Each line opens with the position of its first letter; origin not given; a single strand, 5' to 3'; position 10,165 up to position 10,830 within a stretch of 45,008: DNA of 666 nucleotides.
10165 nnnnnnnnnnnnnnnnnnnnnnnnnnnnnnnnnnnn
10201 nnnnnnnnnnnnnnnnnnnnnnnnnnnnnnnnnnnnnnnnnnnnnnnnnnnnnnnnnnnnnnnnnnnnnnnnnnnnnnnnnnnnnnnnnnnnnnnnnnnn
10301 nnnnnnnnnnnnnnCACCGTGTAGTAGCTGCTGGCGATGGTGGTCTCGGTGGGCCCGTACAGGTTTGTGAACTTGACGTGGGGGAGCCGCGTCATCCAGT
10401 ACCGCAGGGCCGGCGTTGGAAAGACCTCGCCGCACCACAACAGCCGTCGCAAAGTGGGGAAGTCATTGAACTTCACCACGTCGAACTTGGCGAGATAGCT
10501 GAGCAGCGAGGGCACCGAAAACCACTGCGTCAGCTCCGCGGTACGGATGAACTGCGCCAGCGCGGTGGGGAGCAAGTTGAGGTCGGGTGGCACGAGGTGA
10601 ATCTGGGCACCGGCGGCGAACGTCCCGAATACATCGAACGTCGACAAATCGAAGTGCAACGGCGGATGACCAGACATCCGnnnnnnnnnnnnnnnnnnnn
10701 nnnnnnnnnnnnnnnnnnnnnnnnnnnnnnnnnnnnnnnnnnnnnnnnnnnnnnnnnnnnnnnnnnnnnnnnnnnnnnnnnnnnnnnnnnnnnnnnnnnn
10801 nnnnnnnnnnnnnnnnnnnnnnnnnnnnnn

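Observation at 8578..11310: DltA/DltC-like aminoacylation module with a GNAT in place of DltB/DltD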

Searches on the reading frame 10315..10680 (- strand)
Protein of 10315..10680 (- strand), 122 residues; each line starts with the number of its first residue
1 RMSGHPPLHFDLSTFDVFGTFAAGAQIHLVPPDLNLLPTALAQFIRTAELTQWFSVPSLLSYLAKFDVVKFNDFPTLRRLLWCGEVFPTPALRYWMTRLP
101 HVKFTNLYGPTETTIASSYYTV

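Call 89: search_solved_structures(query=window:10315-10680:-, max_evalue=0.00001, show_alignments=5)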
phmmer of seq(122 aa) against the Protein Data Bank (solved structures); distinct sequences matched with E-value up to 0.00001: 42.
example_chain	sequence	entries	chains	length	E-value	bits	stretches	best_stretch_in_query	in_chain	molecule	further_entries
6o6e_B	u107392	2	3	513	1.5e-21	80.2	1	1-119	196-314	L-proline--[L-prolyl-carrier protein] ligase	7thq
7thn_B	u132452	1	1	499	1.7e-15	60.6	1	2-119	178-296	L-proline--[L-prolyl-carrier protein] ligase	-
4oxi_A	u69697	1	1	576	5e-14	55.8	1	4-120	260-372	Enterobactin synthetase component F-related protein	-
6mfy_A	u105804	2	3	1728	2.6e-13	53.5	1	10-121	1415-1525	Linear gramicidin synthase subunit A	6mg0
9be3_A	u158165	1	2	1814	3e-13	53.3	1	10-121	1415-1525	Linear gramicidin synthase subunit A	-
9be4_A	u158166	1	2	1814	3e-13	53.3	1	10-121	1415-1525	Linear gramicidin synthase subunit A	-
6mfz_A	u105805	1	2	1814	3e-13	53.3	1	10-121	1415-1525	Linear gramicidin synthase subunit A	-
9meh_A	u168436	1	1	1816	3e-13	53.3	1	10-121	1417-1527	Linear gramicidin synthase subunit A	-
3e7w_A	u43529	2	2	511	3.8e-13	53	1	6-117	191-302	D-alanine--poly(phosphoribitol) ligase subunit 1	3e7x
7vhv_D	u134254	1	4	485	5e-13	52.6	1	6-117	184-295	D-alanine--D-alanyl carrier protein ligase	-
3fcc_A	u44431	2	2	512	7.1e-13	52.1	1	6-117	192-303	D-alanine--poly(phosphoribitol) ligase subunit 1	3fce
3dhv_A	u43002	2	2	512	7.1e-13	52.1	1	6-117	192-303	D-alanine-poly(phosphoribitol) ligase | D-alanine--poly(phosphoribitol) ligase subunit 1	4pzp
6akd_A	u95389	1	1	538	3.9e-12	49.7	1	8-116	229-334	AMP-dependent synthetase and ligase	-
7r27_A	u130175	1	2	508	1.3e-11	48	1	5-118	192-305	D-alanine--D-alanyl carrier protein ligase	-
5ja1_A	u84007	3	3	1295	5.8e-11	45.9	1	6-120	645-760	Enterobactin synthase component F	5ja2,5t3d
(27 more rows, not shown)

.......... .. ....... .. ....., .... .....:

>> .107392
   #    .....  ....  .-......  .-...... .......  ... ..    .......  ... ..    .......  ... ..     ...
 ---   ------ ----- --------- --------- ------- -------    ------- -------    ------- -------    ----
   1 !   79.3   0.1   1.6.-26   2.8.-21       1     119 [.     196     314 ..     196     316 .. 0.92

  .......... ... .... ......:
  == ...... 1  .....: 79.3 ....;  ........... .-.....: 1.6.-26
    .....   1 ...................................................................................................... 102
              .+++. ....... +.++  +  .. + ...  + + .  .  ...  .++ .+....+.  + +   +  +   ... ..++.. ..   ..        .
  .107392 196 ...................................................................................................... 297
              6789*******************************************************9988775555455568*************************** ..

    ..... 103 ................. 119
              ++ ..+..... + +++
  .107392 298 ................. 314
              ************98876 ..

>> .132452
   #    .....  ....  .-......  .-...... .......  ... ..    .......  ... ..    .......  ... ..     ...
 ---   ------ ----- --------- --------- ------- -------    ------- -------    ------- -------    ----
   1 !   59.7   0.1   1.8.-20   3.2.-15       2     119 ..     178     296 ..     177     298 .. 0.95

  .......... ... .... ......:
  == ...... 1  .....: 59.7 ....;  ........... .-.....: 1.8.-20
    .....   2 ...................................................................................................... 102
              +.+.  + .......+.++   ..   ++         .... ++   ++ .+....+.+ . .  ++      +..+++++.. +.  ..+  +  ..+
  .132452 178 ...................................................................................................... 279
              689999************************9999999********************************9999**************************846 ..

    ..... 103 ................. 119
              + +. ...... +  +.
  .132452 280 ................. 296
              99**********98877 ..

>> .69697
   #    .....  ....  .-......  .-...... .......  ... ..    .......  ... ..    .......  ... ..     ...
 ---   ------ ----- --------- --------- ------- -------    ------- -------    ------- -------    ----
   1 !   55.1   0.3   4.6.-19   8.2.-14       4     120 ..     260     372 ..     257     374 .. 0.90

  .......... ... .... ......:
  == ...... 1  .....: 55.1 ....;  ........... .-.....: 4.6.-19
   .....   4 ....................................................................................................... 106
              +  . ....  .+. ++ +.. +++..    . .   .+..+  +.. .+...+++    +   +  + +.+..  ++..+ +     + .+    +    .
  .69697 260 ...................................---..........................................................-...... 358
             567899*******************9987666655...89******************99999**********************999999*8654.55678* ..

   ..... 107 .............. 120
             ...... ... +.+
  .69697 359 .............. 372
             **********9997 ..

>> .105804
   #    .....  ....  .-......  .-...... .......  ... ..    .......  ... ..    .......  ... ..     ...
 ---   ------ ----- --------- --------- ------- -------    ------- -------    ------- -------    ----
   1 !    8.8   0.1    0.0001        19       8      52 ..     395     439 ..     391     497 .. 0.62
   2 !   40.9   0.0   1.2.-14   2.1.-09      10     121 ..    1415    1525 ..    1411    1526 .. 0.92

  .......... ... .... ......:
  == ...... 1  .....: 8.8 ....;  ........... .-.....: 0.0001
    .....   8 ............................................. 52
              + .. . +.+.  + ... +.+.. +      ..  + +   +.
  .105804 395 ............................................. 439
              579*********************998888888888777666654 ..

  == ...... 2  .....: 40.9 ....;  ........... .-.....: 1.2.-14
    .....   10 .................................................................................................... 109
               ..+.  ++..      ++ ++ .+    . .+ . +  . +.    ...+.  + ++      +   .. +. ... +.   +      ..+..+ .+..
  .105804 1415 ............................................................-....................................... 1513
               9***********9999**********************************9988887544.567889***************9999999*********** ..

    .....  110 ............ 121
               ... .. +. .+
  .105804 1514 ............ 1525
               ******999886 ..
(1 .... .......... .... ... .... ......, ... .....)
